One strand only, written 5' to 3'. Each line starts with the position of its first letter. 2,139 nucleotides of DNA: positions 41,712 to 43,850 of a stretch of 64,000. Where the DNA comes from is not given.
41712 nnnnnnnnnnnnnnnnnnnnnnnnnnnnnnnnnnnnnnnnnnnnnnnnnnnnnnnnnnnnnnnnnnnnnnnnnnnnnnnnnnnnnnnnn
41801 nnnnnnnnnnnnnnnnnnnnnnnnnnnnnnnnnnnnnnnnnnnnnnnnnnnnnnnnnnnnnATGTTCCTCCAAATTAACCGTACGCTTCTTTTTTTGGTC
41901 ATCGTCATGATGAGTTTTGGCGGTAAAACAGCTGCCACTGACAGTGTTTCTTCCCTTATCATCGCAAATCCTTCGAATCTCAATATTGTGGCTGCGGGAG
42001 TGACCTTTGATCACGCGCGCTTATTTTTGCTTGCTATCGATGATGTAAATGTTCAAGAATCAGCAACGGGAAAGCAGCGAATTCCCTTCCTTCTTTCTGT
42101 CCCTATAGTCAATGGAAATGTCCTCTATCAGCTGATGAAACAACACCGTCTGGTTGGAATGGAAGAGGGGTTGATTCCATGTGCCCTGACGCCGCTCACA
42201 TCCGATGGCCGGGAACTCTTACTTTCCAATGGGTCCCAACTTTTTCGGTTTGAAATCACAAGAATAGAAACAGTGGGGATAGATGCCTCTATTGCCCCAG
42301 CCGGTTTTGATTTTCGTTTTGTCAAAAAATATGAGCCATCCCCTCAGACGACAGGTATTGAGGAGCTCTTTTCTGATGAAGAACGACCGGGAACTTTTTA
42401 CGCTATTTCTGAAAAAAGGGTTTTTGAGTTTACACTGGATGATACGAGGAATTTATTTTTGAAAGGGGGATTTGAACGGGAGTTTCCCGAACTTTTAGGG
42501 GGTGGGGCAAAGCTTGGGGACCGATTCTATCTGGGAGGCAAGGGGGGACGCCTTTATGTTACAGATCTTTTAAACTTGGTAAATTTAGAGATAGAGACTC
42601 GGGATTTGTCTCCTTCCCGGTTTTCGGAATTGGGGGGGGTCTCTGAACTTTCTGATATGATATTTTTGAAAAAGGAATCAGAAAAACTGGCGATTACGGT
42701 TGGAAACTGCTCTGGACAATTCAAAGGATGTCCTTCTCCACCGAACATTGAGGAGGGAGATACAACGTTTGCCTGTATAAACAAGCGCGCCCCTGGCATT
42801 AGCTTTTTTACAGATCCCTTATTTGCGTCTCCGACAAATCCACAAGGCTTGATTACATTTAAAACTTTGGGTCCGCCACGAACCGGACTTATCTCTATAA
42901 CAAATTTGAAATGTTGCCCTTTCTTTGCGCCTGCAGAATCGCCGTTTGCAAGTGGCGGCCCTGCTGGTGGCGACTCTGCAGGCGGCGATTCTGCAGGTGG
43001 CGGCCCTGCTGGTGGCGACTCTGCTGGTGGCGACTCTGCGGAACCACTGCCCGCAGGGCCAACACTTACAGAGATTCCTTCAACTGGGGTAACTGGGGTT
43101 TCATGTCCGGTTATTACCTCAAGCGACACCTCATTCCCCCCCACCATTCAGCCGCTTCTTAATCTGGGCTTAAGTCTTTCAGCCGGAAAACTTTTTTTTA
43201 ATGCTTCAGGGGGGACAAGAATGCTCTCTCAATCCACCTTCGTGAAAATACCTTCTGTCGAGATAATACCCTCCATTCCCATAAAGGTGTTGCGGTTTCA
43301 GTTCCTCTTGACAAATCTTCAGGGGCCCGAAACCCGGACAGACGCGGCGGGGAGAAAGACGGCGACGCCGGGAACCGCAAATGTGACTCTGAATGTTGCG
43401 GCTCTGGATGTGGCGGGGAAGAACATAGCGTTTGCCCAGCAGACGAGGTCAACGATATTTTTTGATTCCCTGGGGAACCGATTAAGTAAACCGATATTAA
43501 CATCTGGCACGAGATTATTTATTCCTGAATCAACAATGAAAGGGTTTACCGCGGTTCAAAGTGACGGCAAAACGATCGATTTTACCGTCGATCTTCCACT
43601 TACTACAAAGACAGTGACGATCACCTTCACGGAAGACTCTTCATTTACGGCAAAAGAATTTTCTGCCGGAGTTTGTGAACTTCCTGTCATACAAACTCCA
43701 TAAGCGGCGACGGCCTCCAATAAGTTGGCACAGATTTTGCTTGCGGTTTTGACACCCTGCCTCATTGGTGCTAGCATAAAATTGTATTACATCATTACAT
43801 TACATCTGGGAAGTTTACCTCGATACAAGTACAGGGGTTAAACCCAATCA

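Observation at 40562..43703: Tandem paralogous secreted repeat proteins sitting in the kdsC slot of the kdsD-lpt-rpoN envelope cluster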

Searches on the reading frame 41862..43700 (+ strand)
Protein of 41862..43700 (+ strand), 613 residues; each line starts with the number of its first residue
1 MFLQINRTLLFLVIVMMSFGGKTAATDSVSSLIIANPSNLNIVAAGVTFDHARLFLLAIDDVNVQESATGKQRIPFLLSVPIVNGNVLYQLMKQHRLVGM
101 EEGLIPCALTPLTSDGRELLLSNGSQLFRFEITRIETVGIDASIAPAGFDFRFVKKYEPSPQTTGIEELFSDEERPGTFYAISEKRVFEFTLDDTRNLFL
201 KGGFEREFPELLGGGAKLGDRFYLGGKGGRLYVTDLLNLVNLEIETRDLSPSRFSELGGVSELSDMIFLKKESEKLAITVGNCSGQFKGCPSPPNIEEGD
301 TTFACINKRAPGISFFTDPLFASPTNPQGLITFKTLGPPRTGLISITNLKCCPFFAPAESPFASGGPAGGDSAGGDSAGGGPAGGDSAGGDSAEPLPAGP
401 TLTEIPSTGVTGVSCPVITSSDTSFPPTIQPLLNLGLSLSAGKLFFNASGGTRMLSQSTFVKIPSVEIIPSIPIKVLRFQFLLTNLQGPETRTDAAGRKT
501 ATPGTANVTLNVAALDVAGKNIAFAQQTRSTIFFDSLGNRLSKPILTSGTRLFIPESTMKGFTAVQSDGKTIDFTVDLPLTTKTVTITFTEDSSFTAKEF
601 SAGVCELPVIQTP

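Call 5: search_protein_families(library=pfam, proteins=[window:41862-43700:+], max_evalue=1)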
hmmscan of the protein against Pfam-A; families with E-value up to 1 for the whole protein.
window:41862-43700:+ (613 aa): 1 family
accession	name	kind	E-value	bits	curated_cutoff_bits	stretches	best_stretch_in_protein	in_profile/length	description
PF16841.11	CBM60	-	0.13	13.2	28.2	1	553-592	19-58/91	Ca-dependent carbohydrate-binding module xylan-binding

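Call 6: search_protein_families(library=ncbifam, proteins=[window:41862-43700:+], max_evalue=1)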
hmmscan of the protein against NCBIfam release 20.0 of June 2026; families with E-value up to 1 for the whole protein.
window:41862-43700:+ (613 aa): 0 families

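Call 8: find_homologous_proteins(query=window:41862-43700:+, max_evalue=0.001)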
Query window:41862-43700:+ (613 aa): 4 proteins with E <= 0.001 among 8000 candidates.
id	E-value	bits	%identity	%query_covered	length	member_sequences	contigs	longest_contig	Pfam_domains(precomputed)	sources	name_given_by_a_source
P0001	0.0e+0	1352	100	100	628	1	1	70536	-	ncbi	-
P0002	4.0e-139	483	63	57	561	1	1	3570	-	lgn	-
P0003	3.0e-60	223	50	51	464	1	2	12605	-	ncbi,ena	ncbi:MAG: hypothetical protein AAB309_00365 [Deltaproteobacteria bacterium]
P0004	4.0e-54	202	50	43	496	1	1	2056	-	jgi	jgi:hypothetical protein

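Call 11: find_encoding_contigs(protein=P0001, flank=10000, max_places=3)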
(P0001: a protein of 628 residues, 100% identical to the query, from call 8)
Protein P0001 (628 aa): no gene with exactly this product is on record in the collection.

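Call 12: find_encoding_contigs(protein=P0002, flank=10000, max_places=3)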
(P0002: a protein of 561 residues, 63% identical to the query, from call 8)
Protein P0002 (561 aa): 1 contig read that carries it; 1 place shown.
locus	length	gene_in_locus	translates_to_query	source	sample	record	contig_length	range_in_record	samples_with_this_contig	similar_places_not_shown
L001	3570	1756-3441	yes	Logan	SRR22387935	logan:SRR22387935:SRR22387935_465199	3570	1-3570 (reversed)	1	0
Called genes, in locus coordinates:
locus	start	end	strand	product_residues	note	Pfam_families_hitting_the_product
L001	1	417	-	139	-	?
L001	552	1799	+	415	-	-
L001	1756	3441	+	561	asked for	-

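Call 13: find_encoding_contigs(protein=P0003, flank=10000, max_places=3)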
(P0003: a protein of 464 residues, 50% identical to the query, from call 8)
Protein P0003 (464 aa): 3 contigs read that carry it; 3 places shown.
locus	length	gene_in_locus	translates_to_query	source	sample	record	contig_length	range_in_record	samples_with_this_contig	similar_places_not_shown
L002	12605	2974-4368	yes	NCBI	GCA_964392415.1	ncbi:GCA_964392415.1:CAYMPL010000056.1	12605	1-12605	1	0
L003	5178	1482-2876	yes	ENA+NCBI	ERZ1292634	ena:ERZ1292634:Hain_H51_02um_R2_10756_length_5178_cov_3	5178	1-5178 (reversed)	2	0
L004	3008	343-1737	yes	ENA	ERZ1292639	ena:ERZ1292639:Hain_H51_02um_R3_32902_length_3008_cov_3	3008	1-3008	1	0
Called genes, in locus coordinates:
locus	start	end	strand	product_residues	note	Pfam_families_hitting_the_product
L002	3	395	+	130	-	?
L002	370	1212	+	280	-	PF00793:DAHP_synth_1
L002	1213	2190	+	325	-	PF01380:SIS, PF00571:CBS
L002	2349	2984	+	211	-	-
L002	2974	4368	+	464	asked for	-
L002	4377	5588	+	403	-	-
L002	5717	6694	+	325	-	PF06835:LptC, PF03968:LptD_N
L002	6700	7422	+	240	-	PF00005:ABC_tran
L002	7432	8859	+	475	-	PF00309:Sigma54_AID, PF04963:Sigma54_CBD, PF04552:Sigma54_DBD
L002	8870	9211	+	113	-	PF02482:Ribosomal_S30AE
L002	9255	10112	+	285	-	PF03668:RapZ-like_N, PF22740:PapZ_C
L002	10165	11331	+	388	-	PF00438:S-AdoMet_synt_N, PF02772:S-AdoMet_synt_M, PF02773:S-AdoMet_synt_C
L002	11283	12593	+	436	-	PF05221:AdoHcyase, PF00670:AdoHcyase_NAD, PF02826:2-Hacid_dh_C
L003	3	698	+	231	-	PF01380:SIS, PF00571:CBS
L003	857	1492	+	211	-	-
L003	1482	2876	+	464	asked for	-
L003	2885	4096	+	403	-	-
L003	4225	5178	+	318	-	PF06835:LptC, PF03968:LptD_N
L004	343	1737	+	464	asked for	-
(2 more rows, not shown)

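Call 14: find_encoding_contigs(protein=P0004, flank=10000, max_places=3)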
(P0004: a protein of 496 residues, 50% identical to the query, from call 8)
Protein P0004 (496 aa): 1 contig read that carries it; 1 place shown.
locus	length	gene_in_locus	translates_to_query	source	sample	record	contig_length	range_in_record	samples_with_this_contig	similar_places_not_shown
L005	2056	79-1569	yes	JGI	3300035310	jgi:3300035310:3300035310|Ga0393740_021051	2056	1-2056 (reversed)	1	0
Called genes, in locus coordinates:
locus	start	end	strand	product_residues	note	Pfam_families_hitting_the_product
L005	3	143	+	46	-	?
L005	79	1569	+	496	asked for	-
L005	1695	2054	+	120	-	?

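Call 31: search_protein_families(library=pfam, proteins=[L002:2349-2981:+, L002:2920-4365:+, L002:4377-5585:+, P0002, P0004], max_evalue=1)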
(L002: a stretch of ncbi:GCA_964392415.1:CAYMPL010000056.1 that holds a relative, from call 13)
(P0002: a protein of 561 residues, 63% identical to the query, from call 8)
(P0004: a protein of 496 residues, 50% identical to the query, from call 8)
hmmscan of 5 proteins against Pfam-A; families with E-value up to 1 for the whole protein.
L002:2349-2981:+ (211 aa): 1 family
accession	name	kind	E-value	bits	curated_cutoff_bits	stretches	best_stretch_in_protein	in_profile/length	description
PF17936.7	Big_6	-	8.3e-05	23.2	27.6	1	49-100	15-65/83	Bacterial Ig domain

L002:2920-4365:+ (482 aa): 0 families

L002:4377-5585:+ (403 aa): 0 families

P0002 (561 aa): 1 family
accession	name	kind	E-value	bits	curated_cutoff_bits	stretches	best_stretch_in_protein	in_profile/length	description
PF20187.3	DUF6550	-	0.16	12.6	27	1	1-46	1-46/190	Family of unknown function (DUF6550)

P0004 (496 aa): 0 families

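Call 40: find_encoding_contigs(protein=P0010, flank=10000, max_places=6)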
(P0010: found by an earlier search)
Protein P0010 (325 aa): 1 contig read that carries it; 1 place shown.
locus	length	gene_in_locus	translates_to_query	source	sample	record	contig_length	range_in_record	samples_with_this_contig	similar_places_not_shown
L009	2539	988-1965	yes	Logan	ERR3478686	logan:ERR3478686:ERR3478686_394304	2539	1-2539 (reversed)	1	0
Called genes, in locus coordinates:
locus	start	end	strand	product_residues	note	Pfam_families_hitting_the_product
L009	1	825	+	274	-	?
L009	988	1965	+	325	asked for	PF06835:LptC, PF03968:LptD_N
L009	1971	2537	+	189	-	?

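Call 60: search_protein_families(library=phrogs, proteins=[window:41862-43700:+, P0003, L002:4377-5585:+, L002:2349-2981:+], max_evalue=0.1)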
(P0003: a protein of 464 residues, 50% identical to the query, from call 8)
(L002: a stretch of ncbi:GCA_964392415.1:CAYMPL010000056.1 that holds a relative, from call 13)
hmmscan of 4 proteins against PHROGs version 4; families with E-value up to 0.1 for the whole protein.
window:41862-43700:+ (613 aa): 0 families

P0003 (464 aa): 0 families

L002:4377-5585:+ (403 aa): 0 families

L002:2349-2981:+ (211 aa): 0 families

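Call 61: search_protein_families(library=padloc, proteins=[window:41862-43700:+, P0003, L002:4377-5585:+, L002:2349-2981:+], max_evalue=0.1)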
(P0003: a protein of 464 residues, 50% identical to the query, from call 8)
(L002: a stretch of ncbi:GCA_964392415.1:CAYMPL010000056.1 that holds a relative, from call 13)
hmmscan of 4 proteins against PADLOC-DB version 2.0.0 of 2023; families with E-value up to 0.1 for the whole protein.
window:41862-43700:+ (613 aa): 0 families

P0003 (464 aa): 0 families

L002:4377-5585:+ (403 aa): 0 families

L002:2349-2981:+ (211 aa): 0 families

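Call 62: predict_structure(alignment_id=A6)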
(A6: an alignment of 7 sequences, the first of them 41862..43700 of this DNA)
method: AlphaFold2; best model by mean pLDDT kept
length: 613 residues; sequences in the alignment: 7
mean_pLDDT: 51.5   pTM: 0.45
mean pLDDT of the five models: 51.5, 49.8, 47.7, 44.9, 41.6
residues with pLDDT >= 90: 32; 70-90: 144; 50-70: 99; < 50: 338
segments of 3 or more residues with pLDDT < 50: 1-3, 17-30, 63-70, 138-143, 250-260, 282-466, 482-507, 515-526, 530-570, 589-613
pLDDT, mean of each block of 10 residues (from residue 1): 60 56 35 55 83 84 46 76 72 80 79 90 89 60 61 89 81 84 89 90 84 81 77 77 63 43 70 68 40 27 24 23 26 24 22 24 28 26 29 27 23 24 30 25 24 28 45 54 40 43 46 47 46 38 35 40 46 56 51 37 28 27
secondary structure, 60 per line:
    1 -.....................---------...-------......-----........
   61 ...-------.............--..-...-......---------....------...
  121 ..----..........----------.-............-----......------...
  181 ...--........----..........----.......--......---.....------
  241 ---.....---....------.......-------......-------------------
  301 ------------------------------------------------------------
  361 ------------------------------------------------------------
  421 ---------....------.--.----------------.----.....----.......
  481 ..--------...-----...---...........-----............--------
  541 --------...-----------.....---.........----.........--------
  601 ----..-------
elements in order: H2-22 E32-34 E42-47 E53-63 E71-83 E93-98 E108-111 E118-122 E127-136 E149-160 E166-171 E178-183 E186-193 E198-207 E212-218 E221-226 E230-234 E244-248 H252-255 E262-268 E276-281 H430-433 E465-469 E474-482 E491-493 E499-501 E505-515 E521-532 E549-551 E563-567 E571-579 E584-592

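Call 65: fold_search(model_id=the predicted structure, library=pdb)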
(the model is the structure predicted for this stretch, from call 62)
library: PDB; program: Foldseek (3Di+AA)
matches with E <= 10: 1373; with E <= 0.001: 525
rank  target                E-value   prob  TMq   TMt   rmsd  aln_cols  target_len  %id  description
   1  9n73_LJ               4.3e-07  1.00  0.22  0.27  25.3       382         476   11  SSU processome maturation and disassembly, State G (released 2025-10-29)
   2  7s0u_B                1.0e-06  1.00  0.20  0.36   8.1       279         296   12  PRMT5/MEP50 crystal structure with MTA and phthalazinone fragment bound (released 2022-01-26)
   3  9n6z_LO               1.2e-06  1.00  0.20  0.16  12.7       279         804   14  SSU processome maturation and disassembly, State D (released 2025-11-05)
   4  9qfq_P                1.3e-06  1.00  0.23  0.24  10.4       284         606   10  Cryo-EM structure of the cofilactin barbed end bound by AIP1 (released 2025-10-08)
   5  7k58_E                1.3e-06  1.00  0.21  0.23  10.2       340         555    9  Structure of outer-arm dyneins bound to microtubule with microtubule binding state 1(MTBS-1) (released 2021-09-29)
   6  9lu1_E                1.4e-06  1.00  0.21  0.33  11.2       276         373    9  protein structure of DDB1-DDA1-DET1-Ube2e2 bound to COP1 dimer (released 2026-01-28)
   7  7z8j_h                1.4e-06  1.00  0.21  0.32  10.5       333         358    8  Cytoplasmic dynein (A2) bound to BICDR1 (released 2022-07-27)
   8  7s1q_B                1.7e-06  1.00  0.20  0.37   9.4       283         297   12  PRMT5/MEP50 crystal structure with MTA and a phthalazinone inhibitor bound (Compound 9) (released 2022-01-26)
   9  7aoa_F                1.7e-06  1.00  0.21  0.30  12.2       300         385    7  Structure of the extended MTA1/HDAC1/MBD2/RBBP4 NURD deacetylase complex (released 2020-11-11)
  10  6qtw_A                1.9e-06  1.00  0.22  0.41   7.1       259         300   10  Crystal structure of an Arabidopsis WD40 domain in complex with a blue light photoreceptor (released 2019-07-10)
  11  4psw_B                1.9e-06  1.00  0.22  0.34   8.9       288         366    9  Crystal structure of histone acetyltransferase complex (released 2014-07-09)
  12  6bw4_A                2.0e-06  1.00  0.22  0.32   9.0       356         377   10  Crystal structure of RBBP4 in complex with PRDM16 N-terminal peptide (released 2017-12-27)
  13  5vtb_A                2.1e-06  1.00  0.24  0.37   9.7       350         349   11  Crystal structure of RBBP4 bound to BCL11a peptide (released 2017-12-27)
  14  7s1p_B                2.4e-06  1.00  0.19  0.37  10.9       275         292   10  PRMT5/MEP50 crystal structure with sinefungin bound (released 2022-03-16)
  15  8qo9_v                2.6e-06  1.00  0.21  0.25  12.9       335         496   10  Cryo-EM structure of a human spliceosomal B complex protomer (released 2024-01-24)
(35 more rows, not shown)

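Call 77: fold_search(model_id=the predicted structure, library=viral)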
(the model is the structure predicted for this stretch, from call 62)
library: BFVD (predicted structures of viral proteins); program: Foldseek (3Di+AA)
matches with E <= 10: 445; with E <= 0.001: 12
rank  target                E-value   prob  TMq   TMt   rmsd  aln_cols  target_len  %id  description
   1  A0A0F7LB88            6.4e-07  1.00  0.25  0.27  11.7       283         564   12  Uncharacterized protein [uncultured marine virus]
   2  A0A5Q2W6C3            7.5e-06  0.84  0.11  0.07  40.0       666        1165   10  (no name in the UniProt tables at hand)
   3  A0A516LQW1            4.2e-05  1.00  0.26  0.15   9.6       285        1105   11  (no name in the UniProt tables at hand)
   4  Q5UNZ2                4.2e-05  1.00  0.21  0.25  14.0       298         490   12  Putative BTB/POZ domain and WD-repeat protein R739 [Acanthamoeba polyphaga mimivirus]
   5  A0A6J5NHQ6            7.6e-05  0.98  0.20  0.10  47.5       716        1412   12  Uncharacterized protein [uncultured Caudovirales phage]
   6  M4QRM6                9.9e-05  1.00  0.21  0.12   8.5       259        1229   10  (no name in the UniProt tables at hand)
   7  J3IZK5                3.0e-04  1.00  0.18  0.21  10.4       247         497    7  (no name in the UniProt tables at hand)
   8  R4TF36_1              4.4e-04  1.00  0.20  0.15   8.2       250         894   10  (no name in the UniProt tables at hand)
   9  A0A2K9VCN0            5.2e-04  0.13  0.07  0.05  51.7       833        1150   10  Tail protein [Lactobacillus phage Bacchae]
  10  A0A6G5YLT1            5.8e-04  0.57  0.11  0.07  33.1       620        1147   10  (no name in the UniProt tables at hand)
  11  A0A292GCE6            8.4e-04  0.54  0.16  0.10  29.2       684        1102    7  (no name in the UniProt tables at hand)
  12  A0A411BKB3            8.4e-04  0.12  0.06  0.06  44.3       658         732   10  Peptidase S74 domain-containing protein [Vibrio phage VspSw_1]
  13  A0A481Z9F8            1.7e-03  0.99  0.18  0.27  11.9       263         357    9  Regulator of chromosome condensation protein [Pithovirus LCPAC202]
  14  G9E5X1                2.1e-03  0.99  0.17  0.19   8.2       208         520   12  Uncharacterized protein [Micromonas pusilla virus SP1]
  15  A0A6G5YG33            2.7e-03  0.41  0.10  0.06  30.9       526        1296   11  (no name in the UniProt tables at hand)
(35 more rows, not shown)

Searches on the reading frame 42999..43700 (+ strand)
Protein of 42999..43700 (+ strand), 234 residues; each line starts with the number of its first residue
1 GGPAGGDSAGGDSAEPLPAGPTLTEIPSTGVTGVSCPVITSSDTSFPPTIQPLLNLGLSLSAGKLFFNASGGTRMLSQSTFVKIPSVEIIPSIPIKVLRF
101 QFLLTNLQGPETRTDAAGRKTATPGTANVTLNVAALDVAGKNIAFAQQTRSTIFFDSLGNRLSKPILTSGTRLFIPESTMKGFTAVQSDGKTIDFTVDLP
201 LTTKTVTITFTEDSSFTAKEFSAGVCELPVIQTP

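Call 31: search_protein_families(library=pfam, proteins=[window:42999-43700:+], max_evalue=1)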
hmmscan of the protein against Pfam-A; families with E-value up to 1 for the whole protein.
window:42999-43700:+ (234 aa): 1 family
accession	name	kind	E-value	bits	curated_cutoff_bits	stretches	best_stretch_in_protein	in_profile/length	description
PF16841.11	CBM60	-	0.046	14.6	28.2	1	173-213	18-58/91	Ca-dependent carbohydrate-binding module xylan-binding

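Call 57: find_homologous_proteins(query=A7, max_evalue=0.01)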
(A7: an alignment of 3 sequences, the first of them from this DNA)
Query A7 (3 sequences): 8000 candidates shared short words with the query, none scored E <= 0.01.
